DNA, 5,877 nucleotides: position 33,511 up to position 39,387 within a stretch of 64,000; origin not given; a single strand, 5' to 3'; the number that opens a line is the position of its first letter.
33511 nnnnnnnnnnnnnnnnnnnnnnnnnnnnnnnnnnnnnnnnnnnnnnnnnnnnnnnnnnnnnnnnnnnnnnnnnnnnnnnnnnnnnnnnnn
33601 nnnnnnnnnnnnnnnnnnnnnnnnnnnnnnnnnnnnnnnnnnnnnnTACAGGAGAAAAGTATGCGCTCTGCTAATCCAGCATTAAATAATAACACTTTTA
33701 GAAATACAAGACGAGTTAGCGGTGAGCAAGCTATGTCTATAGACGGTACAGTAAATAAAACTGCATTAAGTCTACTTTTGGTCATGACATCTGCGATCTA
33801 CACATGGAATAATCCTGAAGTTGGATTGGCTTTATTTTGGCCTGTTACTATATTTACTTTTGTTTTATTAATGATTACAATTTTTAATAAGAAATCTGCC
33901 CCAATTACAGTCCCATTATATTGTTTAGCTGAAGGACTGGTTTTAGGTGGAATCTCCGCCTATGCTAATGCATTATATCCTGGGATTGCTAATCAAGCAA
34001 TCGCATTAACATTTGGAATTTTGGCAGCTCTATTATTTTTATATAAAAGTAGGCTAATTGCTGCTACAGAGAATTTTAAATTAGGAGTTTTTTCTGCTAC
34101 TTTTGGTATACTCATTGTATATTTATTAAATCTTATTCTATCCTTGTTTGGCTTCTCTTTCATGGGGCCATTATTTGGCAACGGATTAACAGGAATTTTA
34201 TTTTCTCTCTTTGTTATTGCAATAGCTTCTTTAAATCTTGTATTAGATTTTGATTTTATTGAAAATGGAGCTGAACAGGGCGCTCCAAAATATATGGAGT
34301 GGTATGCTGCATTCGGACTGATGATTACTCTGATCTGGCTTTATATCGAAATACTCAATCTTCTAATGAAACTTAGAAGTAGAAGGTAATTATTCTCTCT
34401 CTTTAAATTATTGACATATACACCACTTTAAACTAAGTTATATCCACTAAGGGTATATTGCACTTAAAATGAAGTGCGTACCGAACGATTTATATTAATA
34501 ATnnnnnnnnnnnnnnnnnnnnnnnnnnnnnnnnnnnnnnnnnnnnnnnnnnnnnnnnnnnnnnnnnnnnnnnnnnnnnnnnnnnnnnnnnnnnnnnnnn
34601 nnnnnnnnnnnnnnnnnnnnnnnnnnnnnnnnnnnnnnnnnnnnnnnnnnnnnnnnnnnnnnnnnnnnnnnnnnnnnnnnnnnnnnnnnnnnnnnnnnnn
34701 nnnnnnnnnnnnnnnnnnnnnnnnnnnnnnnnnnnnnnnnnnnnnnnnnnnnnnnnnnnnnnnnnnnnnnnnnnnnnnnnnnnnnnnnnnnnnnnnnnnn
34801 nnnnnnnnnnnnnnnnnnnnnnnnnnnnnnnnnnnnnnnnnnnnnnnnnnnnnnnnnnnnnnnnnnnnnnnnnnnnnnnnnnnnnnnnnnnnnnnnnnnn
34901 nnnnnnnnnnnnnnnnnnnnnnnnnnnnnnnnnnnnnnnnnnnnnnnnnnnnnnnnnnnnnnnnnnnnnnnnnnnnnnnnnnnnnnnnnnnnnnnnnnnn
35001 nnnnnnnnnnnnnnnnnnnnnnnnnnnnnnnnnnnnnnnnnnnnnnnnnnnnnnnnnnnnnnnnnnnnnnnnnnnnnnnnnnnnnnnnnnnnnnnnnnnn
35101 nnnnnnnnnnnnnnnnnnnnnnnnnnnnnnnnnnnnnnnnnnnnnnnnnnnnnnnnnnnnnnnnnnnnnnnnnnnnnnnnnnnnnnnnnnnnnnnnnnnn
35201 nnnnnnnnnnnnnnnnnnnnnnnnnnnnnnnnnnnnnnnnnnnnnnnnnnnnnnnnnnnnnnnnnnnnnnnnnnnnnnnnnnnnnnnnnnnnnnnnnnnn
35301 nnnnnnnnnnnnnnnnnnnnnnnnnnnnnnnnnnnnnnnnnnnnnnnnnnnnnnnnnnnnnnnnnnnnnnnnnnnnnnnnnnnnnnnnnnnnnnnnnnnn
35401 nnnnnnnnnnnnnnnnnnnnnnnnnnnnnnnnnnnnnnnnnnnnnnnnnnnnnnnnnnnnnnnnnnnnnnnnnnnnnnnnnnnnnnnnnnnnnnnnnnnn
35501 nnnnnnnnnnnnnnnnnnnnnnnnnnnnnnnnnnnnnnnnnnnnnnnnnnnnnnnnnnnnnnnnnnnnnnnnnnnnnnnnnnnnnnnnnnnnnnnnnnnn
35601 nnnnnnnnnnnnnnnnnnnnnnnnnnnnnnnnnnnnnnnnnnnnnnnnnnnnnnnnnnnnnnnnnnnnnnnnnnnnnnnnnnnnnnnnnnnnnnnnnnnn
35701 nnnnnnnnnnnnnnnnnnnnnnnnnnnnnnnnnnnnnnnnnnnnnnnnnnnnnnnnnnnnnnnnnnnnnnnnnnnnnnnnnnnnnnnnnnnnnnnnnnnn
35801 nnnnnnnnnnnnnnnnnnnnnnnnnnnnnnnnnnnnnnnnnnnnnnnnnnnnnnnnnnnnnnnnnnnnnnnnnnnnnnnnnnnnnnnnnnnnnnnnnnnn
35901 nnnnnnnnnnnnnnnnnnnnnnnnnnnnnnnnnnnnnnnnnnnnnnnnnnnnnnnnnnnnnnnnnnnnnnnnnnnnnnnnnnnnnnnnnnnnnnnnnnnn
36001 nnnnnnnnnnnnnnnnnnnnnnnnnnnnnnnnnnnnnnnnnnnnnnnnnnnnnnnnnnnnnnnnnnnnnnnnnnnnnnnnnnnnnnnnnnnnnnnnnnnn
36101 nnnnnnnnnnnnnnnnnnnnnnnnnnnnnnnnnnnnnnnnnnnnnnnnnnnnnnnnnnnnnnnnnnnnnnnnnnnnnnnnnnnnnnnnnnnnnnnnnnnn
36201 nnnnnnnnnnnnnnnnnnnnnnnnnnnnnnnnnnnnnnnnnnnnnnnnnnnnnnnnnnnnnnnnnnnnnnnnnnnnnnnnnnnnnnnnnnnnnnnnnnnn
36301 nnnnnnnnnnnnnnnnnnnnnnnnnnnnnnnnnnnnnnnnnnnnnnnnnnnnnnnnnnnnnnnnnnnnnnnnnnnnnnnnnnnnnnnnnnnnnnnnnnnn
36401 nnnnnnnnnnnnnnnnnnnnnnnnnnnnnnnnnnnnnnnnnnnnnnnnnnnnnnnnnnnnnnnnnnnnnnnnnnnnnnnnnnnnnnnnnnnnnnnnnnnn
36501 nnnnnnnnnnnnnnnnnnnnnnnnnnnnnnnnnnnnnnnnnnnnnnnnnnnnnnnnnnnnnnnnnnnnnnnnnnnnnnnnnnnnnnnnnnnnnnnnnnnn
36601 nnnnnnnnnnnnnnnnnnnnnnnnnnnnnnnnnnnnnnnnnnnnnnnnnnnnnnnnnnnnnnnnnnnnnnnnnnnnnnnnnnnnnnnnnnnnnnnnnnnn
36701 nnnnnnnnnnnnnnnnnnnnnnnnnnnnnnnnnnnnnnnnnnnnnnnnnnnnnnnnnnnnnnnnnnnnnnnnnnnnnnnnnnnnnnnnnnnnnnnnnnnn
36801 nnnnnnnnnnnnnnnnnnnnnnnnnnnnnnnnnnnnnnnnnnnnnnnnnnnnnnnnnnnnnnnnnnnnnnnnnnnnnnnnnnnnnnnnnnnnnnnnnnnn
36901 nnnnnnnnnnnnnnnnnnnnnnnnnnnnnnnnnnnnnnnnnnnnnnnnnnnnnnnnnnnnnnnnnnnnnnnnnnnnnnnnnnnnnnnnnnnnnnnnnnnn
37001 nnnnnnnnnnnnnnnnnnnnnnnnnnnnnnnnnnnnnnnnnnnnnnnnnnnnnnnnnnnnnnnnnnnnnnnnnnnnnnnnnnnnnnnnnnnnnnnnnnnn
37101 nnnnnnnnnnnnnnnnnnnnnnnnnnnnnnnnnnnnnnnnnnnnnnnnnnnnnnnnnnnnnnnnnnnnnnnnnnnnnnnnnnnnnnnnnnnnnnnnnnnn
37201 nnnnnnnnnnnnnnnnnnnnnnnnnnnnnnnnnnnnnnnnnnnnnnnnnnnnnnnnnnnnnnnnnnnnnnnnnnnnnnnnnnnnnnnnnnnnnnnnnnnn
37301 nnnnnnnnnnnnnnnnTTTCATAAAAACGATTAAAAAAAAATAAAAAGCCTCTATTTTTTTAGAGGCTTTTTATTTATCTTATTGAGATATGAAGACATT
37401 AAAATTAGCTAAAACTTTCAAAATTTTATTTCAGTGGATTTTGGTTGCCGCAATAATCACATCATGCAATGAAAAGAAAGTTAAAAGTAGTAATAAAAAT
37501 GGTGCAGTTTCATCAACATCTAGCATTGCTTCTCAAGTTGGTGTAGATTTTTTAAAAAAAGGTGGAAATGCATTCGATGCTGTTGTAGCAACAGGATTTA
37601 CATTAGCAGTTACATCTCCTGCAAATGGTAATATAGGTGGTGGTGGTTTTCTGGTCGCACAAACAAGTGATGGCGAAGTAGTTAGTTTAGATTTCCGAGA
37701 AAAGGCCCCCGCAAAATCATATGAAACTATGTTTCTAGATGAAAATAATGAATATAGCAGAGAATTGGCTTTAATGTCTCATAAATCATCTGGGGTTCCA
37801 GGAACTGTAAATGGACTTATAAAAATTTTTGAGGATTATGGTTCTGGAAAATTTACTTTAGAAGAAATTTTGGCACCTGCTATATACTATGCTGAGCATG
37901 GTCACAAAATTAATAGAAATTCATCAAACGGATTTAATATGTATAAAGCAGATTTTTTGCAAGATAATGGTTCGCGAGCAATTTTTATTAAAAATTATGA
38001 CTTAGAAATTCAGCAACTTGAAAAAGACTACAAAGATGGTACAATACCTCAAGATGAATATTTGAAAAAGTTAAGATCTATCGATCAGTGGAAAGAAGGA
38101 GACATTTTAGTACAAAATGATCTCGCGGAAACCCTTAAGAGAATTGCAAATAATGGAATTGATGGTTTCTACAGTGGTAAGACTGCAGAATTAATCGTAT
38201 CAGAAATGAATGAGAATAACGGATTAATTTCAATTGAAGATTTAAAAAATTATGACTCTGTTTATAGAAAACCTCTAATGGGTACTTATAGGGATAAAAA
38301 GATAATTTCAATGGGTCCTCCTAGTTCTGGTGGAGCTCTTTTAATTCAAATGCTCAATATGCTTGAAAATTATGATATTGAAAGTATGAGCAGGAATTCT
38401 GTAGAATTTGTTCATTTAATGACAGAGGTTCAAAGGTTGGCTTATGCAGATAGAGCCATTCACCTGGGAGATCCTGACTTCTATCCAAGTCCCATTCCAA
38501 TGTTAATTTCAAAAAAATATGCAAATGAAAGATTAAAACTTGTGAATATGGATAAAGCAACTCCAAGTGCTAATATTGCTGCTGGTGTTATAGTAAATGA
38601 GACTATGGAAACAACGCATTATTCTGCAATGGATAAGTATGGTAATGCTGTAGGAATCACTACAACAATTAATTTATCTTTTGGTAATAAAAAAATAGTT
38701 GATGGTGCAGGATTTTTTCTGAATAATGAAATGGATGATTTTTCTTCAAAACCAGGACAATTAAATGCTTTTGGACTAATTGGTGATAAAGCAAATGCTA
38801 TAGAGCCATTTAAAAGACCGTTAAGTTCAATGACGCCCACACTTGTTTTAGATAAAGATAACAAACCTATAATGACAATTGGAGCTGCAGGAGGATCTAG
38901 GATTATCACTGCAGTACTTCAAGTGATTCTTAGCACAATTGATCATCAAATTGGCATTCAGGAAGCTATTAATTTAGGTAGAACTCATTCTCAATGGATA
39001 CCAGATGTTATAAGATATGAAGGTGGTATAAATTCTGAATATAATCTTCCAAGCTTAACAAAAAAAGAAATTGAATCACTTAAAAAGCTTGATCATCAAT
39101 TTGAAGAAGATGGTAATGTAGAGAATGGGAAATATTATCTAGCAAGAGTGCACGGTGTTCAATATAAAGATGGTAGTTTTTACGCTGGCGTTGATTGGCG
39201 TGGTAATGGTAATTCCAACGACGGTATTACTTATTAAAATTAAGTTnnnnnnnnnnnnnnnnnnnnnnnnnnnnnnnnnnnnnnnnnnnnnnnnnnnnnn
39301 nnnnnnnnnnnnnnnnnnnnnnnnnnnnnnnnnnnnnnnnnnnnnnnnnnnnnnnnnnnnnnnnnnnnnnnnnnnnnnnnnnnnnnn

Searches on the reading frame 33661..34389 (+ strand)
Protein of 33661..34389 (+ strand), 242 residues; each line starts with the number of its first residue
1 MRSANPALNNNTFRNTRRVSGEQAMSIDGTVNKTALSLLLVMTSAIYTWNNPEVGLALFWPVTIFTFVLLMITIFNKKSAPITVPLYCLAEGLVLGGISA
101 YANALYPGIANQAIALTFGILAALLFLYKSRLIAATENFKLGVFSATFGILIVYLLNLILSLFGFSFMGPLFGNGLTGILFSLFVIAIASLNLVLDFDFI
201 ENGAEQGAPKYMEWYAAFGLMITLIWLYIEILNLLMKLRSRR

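Call 31: search_protein_families(library=pfam, proteins=[window:33661-34389:+], max_evalue=0.0001)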
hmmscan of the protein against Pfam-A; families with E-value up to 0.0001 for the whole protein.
window:33661-34389:+ (242 aa): 1 family
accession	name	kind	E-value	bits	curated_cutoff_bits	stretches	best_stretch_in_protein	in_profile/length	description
PF12811.12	BaxI_1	-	5.8e-75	252.3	26.2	1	5-239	1-232/233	Bax inhibitor 1 like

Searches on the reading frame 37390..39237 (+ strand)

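Call 31: search_protein_families(library=pfam, proteins=[window:37390-39237:+], max_evalue=0.0001)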
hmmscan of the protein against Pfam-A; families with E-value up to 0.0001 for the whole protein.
window:37390-39237:+ (615 aa): 1 family
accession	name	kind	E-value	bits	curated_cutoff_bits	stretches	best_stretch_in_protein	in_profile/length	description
PF01019.26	G_glu_transpept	-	4.2e-148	494.8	27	1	53-607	2-512/512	Gamma-glutamyltranspeptidase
